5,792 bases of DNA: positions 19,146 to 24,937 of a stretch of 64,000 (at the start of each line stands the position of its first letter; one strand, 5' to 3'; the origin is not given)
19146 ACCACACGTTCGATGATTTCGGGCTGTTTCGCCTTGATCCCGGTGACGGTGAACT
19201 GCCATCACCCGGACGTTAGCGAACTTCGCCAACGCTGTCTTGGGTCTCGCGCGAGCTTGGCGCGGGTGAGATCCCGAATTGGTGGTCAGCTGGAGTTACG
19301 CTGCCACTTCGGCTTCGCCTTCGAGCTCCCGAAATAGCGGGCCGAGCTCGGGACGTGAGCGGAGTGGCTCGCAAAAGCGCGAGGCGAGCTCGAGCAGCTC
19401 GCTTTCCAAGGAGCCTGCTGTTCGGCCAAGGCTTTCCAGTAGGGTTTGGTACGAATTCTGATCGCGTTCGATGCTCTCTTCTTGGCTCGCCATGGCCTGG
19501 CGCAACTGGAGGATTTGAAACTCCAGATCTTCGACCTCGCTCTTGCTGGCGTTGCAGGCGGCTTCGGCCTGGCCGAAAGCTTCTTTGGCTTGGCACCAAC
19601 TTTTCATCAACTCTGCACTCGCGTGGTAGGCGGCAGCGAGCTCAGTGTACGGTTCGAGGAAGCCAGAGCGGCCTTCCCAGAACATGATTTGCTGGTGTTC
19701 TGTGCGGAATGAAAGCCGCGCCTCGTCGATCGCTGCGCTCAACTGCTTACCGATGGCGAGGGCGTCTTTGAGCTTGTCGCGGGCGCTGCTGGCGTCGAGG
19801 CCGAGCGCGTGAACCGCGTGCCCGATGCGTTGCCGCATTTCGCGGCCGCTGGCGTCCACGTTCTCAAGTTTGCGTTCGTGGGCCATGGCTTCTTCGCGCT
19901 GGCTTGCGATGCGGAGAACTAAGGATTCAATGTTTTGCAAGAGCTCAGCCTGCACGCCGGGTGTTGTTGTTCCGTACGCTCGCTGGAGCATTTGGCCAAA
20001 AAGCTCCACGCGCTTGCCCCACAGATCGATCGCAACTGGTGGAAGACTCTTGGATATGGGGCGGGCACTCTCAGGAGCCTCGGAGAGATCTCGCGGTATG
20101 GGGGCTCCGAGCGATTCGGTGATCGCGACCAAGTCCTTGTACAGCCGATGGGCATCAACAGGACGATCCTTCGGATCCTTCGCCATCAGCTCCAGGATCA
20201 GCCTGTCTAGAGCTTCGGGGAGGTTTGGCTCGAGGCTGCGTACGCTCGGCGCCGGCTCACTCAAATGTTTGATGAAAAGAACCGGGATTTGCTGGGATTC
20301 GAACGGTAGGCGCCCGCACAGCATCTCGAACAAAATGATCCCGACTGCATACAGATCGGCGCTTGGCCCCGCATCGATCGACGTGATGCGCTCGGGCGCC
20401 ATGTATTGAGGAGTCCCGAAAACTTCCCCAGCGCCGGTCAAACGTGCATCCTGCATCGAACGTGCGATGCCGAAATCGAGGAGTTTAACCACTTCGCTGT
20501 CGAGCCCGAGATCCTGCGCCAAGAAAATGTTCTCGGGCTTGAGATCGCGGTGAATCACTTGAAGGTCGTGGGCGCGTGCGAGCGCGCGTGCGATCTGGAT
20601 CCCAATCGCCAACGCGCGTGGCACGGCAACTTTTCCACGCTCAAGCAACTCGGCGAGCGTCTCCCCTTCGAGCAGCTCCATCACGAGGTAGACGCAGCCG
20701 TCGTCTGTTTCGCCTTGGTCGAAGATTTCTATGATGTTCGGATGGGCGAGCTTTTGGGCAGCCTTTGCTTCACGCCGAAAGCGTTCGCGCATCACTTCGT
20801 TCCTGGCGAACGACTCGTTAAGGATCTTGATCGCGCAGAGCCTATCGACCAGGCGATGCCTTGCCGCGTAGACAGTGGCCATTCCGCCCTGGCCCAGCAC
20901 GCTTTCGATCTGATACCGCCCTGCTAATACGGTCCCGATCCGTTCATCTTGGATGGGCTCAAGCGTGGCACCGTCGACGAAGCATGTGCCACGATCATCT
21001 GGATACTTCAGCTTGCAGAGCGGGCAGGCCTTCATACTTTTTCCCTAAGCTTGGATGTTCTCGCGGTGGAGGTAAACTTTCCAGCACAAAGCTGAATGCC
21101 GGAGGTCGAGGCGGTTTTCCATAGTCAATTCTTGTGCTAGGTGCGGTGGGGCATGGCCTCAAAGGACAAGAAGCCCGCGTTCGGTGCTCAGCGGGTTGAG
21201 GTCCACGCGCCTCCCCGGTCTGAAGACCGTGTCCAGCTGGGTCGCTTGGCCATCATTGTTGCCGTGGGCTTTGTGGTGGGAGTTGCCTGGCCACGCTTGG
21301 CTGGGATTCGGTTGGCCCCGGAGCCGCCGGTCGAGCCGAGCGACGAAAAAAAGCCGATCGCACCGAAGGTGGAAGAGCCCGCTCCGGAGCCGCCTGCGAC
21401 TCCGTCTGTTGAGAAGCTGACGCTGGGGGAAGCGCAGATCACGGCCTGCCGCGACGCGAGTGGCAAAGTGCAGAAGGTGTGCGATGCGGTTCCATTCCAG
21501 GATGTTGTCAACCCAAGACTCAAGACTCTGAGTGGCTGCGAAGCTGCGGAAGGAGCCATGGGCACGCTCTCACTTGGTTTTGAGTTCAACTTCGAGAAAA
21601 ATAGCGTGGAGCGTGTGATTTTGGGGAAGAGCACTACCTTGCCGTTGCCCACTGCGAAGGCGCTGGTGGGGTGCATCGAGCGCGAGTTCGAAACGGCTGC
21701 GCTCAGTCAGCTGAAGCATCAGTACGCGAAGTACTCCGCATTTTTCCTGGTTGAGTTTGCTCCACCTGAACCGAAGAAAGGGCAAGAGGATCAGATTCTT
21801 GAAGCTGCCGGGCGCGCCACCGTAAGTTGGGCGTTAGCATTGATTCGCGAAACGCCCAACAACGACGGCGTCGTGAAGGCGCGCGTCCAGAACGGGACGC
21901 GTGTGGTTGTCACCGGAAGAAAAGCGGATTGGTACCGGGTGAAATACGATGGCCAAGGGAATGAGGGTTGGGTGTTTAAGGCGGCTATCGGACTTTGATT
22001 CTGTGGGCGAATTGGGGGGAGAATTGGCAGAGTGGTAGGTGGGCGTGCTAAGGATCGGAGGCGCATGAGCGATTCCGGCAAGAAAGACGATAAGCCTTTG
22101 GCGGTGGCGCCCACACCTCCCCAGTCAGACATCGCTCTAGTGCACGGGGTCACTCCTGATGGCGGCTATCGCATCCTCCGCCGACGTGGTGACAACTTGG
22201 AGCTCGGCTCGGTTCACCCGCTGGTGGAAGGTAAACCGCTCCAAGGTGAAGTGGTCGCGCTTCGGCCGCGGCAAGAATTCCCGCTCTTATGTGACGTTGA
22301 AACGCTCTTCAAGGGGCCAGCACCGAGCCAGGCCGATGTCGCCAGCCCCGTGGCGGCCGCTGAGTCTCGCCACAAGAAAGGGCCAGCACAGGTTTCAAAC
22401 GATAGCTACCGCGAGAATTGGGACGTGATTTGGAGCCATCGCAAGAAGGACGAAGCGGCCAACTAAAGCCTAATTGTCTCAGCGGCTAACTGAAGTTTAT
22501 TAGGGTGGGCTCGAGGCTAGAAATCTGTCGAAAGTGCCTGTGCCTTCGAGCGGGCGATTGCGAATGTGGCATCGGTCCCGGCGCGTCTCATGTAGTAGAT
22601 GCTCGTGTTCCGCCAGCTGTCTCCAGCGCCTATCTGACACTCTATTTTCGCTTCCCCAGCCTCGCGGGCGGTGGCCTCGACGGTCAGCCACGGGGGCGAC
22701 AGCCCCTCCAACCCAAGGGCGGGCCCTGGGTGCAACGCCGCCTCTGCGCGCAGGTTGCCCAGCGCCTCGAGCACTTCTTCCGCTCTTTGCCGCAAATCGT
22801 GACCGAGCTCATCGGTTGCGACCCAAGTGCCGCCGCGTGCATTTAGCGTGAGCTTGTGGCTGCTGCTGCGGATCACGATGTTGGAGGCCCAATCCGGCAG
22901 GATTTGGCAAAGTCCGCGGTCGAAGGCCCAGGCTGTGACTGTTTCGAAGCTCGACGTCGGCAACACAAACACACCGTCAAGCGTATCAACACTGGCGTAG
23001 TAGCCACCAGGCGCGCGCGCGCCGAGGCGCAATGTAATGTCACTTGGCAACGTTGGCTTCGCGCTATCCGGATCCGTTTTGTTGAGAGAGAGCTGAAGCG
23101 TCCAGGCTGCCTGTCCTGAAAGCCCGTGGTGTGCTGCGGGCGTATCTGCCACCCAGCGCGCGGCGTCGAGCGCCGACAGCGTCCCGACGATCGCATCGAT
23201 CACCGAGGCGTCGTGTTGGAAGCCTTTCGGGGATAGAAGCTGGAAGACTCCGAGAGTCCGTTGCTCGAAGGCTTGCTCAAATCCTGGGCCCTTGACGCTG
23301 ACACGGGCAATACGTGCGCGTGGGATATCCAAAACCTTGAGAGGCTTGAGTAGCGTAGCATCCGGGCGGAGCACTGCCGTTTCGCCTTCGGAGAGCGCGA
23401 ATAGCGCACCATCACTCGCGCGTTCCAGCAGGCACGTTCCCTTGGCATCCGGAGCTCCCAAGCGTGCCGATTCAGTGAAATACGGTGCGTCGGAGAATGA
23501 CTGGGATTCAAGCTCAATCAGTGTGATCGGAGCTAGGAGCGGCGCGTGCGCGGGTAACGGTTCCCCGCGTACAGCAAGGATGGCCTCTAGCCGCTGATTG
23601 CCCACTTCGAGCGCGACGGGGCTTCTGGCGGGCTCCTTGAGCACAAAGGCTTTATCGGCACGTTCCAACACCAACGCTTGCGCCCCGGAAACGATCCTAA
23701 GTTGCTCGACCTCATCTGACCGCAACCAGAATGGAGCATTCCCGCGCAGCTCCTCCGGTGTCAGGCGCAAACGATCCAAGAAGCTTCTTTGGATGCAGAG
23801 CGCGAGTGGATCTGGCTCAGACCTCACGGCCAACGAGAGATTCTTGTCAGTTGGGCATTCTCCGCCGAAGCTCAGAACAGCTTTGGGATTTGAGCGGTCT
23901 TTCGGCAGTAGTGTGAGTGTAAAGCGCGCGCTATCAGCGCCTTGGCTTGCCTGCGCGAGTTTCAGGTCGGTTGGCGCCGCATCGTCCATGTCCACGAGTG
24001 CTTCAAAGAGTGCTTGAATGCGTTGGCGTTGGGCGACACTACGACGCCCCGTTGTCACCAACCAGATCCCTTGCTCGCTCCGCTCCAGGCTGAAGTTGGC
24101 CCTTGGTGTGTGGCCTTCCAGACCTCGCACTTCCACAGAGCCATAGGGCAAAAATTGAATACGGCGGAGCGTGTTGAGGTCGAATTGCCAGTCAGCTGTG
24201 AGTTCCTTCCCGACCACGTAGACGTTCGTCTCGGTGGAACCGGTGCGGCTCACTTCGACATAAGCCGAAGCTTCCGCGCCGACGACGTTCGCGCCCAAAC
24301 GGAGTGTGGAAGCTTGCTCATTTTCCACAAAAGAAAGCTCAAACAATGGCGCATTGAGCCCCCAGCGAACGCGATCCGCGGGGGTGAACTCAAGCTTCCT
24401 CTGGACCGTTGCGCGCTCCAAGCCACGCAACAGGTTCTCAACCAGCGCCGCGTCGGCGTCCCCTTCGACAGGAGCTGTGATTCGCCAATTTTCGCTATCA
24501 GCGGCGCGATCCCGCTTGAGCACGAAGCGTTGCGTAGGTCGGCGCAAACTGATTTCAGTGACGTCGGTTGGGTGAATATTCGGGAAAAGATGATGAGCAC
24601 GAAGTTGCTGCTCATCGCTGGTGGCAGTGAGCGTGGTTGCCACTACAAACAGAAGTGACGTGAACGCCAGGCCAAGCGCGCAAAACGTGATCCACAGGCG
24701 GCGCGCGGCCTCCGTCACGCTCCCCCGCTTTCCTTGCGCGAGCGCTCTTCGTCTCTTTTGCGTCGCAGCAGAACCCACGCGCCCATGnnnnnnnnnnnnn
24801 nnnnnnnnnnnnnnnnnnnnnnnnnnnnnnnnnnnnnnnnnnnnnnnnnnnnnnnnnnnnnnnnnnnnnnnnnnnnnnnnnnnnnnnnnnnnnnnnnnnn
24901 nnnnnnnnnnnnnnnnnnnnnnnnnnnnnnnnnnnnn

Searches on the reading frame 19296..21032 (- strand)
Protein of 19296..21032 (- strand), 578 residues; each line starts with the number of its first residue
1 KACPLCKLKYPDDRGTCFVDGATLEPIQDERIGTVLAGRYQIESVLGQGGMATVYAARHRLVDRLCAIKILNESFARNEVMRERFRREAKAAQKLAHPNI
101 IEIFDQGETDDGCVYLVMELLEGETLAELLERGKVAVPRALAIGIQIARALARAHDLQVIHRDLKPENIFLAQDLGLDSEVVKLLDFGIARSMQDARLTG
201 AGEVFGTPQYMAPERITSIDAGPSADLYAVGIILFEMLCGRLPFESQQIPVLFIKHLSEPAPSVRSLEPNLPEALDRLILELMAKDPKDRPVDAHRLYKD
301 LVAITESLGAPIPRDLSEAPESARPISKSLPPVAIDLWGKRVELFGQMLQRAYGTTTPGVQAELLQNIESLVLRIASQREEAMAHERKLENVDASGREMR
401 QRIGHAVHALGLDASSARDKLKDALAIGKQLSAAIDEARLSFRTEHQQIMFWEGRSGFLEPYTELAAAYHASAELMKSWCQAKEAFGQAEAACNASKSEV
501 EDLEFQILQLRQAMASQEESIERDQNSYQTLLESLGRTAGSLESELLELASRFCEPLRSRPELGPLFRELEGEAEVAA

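Call 69: search_protein_families(library=pfam, proteins=[window:19296-21032:-], max_evalue=0.0001)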
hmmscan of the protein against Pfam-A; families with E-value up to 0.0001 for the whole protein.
window:19296-21032:- (578 aa): 3 families
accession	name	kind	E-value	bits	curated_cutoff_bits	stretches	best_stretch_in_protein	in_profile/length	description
PF00069.31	Pkinase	-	8.4e-53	179.9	31.7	1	40-292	1-253/263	Protein kinase domain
PF07714.23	PK_Tyr_Ser-Thr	-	5e-32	111.7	23.1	1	41-291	2-249/258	Protein tyrosine and serine/threonine kinase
PF06293.20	Kdo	-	1.6e-05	24.8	21.3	1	82-190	60-169/207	Lipopolysaccharide kinase (Kdo/WaaP) family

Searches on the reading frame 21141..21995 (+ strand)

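Call 69: search_protein_families(library=pfam, proteins=[window:21141-21995:+], max_evalue=0.0001)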
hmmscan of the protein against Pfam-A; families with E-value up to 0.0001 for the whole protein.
window:21141-21995:+ (285 aa): 2 families
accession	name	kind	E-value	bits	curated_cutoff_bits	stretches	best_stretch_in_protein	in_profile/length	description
PF08239.17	SH3_3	-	9e-09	35.8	27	1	235-281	5-51/54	Bacterial SH3 domain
PF06347.19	SH3_4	-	6.7e-07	29.4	24.1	1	233-282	5-53/56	Bacterial SH3 domain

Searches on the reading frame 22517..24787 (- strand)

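Call 69: search_protein_families(library=pfam, proteins=[window:22517-24787:-], max_evalue=0.0001)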
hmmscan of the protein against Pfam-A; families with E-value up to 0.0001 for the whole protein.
window:22517-24787:- (756 aa): 1 family
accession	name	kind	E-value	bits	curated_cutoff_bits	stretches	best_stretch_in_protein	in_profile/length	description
PF14238.11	DUF4340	-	2.1e-28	100.2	25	2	101-265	1-160/183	Domain of unknown function (DUF4340)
